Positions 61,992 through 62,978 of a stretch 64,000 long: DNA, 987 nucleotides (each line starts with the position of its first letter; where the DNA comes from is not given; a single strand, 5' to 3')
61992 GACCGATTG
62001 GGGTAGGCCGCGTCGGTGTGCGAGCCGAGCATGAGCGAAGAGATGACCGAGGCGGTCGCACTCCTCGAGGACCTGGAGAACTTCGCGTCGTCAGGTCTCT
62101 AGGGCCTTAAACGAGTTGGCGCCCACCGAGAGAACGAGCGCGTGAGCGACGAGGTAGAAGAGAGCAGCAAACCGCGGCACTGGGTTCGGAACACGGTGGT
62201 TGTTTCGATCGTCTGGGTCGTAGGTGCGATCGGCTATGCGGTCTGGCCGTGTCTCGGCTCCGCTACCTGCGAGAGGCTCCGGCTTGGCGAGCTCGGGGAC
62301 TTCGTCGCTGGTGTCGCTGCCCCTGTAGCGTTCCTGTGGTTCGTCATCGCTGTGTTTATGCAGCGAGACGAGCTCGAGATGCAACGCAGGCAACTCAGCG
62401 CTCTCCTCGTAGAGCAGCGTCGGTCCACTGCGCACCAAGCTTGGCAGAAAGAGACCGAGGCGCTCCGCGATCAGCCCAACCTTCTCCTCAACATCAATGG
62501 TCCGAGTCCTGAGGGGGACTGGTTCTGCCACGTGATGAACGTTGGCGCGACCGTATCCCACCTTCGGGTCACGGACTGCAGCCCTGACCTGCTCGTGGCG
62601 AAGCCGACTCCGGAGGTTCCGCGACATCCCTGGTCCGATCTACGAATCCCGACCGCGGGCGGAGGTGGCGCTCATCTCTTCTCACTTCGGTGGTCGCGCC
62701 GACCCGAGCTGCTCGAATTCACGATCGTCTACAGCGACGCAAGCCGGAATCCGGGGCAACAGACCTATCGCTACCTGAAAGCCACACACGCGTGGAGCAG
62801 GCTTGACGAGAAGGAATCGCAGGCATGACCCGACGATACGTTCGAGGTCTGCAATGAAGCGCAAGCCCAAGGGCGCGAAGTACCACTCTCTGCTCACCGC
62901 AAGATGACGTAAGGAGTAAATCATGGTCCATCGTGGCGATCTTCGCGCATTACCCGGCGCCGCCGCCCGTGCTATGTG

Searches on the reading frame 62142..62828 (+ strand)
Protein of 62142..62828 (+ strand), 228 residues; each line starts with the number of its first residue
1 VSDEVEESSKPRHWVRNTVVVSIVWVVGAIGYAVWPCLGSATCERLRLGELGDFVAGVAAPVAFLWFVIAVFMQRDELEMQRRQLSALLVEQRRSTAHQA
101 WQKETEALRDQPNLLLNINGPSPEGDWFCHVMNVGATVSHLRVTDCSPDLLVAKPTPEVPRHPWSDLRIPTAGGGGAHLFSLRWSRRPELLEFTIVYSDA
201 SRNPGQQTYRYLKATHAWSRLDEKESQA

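Call 25: search_protein_families(library=pfam, proteins=[window:62142-62828:+], max_evalue=0.01)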
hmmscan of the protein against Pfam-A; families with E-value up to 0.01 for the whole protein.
window:62142-62828:+ (228 aa): 0 families

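Call 26: search_protein_families(library=phrogs, proteins=[window:62142-62828:+], max_evalue=0.01)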
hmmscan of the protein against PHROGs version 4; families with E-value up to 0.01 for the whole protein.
window:62142-62828:+ (228 aa): 2 families
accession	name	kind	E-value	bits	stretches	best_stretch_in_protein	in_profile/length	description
phrog_9267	-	unknown function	3.5e-08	34.7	1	19-95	16-93/266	-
phrog_8999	-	unknown function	5.9e-05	23.7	1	18-99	10-96/270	-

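Call 70: find_related_loci(query=window:62142-62825:+, collection=viral_contigs, flank=8000)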
Query window:62142-62825:+ (228 aa) in viral_contigs; peptide patterns used: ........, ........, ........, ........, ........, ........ (x = any residue, [..] = any of these).
3 stretches matched a pattern, but none encodes a relative of the query by tblastn (E <= 1e-3).

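Call 86: search_protein_families(library=pfam, proteins=[window:62142-62825:+], max_evalue=1)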
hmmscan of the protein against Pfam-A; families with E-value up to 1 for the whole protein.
window:62142-62825:+ (228 aa): 0 families

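Call 99: search_protein_families(library=ncbifam, proteins=[window:62142-62825:+], max_evalue=1)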
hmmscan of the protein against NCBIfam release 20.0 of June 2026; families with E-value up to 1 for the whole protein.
window:62142-62825:+ (228 aa): 1 family
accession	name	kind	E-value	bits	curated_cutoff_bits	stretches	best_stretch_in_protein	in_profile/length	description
NF047839.1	PspM_Rv2743c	equivalog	0.072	13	80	1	12-118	14-111/220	phage shock envelope stress response protein PspM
